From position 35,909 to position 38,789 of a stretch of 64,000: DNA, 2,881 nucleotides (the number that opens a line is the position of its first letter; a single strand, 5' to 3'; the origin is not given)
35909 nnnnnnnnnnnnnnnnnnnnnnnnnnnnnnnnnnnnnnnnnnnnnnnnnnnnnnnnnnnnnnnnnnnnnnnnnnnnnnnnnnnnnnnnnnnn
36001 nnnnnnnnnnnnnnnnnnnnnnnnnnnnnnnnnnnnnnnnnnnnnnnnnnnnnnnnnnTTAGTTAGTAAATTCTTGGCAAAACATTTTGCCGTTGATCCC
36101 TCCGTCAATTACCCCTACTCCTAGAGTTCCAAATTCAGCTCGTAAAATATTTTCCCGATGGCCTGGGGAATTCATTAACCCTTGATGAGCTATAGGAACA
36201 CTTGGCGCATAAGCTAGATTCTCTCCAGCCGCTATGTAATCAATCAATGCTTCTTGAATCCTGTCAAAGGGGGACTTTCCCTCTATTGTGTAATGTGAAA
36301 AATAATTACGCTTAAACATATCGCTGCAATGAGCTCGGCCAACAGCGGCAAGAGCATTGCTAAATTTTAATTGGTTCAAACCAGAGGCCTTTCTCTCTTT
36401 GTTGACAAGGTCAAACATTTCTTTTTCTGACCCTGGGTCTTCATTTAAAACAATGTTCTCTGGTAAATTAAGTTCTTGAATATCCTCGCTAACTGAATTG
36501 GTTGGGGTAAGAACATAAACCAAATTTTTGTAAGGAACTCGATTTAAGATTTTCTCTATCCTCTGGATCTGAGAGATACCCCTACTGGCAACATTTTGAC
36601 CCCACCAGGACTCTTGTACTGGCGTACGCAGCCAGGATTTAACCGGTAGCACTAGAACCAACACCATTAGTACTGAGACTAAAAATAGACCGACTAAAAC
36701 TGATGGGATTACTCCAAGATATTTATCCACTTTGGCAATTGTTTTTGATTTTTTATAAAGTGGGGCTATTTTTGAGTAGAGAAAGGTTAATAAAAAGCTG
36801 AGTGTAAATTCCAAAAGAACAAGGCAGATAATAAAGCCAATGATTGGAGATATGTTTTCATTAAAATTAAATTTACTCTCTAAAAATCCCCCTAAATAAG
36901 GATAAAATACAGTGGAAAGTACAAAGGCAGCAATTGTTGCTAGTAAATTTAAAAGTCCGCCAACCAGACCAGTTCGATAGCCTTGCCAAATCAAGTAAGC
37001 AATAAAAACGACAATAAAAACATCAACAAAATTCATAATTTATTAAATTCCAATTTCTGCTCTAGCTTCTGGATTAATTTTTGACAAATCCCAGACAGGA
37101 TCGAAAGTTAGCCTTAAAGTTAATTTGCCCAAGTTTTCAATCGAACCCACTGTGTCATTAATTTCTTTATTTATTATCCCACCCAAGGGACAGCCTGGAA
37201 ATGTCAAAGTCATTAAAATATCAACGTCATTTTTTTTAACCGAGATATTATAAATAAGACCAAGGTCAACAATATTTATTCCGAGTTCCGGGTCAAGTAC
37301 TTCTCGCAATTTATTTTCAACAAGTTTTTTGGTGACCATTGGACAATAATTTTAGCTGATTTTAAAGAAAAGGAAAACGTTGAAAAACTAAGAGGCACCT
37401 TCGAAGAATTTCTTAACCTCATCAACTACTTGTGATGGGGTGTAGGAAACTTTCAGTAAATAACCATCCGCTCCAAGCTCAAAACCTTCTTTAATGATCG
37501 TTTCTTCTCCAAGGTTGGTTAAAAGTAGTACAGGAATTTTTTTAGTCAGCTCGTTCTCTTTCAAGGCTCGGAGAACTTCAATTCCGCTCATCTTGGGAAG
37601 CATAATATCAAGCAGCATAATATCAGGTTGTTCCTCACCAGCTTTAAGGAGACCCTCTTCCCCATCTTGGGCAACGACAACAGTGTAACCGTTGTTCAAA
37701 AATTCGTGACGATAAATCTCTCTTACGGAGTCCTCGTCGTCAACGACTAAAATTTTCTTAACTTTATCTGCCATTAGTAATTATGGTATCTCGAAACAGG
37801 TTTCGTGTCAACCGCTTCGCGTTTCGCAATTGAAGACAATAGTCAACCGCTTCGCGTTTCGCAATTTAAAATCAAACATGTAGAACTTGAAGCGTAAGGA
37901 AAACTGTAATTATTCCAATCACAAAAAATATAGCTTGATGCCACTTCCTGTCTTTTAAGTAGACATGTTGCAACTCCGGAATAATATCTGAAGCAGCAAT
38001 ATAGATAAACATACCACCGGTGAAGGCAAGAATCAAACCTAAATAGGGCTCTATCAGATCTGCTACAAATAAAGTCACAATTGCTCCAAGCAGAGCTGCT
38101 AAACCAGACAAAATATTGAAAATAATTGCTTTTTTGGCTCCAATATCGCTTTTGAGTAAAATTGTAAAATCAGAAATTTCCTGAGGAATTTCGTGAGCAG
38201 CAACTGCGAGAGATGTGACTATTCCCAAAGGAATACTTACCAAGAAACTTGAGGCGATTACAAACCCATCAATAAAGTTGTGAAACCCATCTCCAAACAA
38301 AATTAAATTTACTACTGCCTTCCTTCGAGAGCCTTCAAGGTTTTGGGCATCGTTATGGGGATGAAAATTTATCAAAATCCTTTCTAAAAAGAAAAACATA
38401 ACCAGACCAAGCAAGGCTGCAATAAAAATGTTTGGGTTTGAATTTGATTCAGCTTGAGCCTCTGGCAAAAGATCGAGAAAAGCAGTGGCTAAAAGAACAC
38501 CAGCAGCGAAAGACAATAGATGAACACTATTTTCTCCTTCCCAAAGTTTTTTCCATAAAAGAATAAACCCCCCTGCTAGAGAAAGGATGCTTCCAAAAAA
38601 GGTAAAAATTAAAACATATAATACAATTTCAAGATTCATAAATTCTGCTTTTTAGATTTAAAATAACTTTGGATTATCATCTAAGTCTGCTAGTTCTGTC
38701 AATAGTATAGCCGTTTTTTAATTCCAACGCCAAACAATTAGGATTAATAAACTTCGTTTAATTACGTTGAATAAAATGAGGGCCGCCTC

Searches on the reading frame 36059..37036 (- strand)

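Call 24: search_protein_families(library=pfam, proteins=[window:36059-37036:-], max_evalue=0.001)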
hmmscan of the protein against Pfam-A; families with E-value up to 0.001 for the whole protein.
window:36059-37036:- (325 aa): 2 families
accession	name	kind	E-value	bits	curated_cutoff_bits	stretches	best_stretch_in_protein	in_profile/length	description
PF02674.22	Colicin_V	-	1e-14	55.2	29.3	1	4-144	1-134/144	Colicin V production protein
PF00188.32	CAP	-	1.6e-13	52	21.1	1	208-321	1-115/117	Cysteine-rich secretory protein family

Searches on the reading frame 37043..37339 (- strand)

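Call 24: search_protein_families(library=pfam, proteins=[window:37043-37339:-], max_evalue=0.001)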
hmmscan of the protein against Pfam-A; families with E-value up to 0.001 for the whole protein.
window:37043-37339:- (98 aa): 1 family
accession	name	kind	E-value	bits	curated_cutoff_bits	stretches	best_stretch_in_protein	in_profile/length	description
PF01883.24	FeS_assembly_P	-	1.1e-17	64.4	23.5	1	7-69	4-66/73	Iron-sulfur cluster assembly protein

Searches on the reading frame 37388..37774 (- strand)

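Call 24: search_protein_families(library=pfam, proteins=[window:37388-37774:-], max_evalue=0.001)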
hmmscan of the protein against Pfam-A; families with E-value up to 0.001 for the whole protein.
window:37388-37774:- (128 aa): 1 family
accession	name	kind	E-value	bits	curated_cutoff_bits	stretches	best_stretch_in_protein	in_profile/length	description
PF00072.30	Response_reg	-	8.3e-25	87.6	30.2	1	8-110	1-101/111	Response regulator receiver domain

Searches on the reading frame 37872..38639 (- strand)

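Call 24: search_protein_families(library=pfam, proteins=[window:37872-38639:-], max_evalue=0.001)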
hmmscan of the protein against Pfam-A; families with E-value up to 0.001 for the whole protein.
window:37872-38639:- (255 aa): 1 family
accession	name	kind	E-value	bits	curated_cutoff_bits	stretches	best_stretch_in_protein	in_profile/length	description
PF02535.28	Zip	-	3.1e-42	145.4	35.1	2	97-248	165-321/323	ZIP Zinc transporter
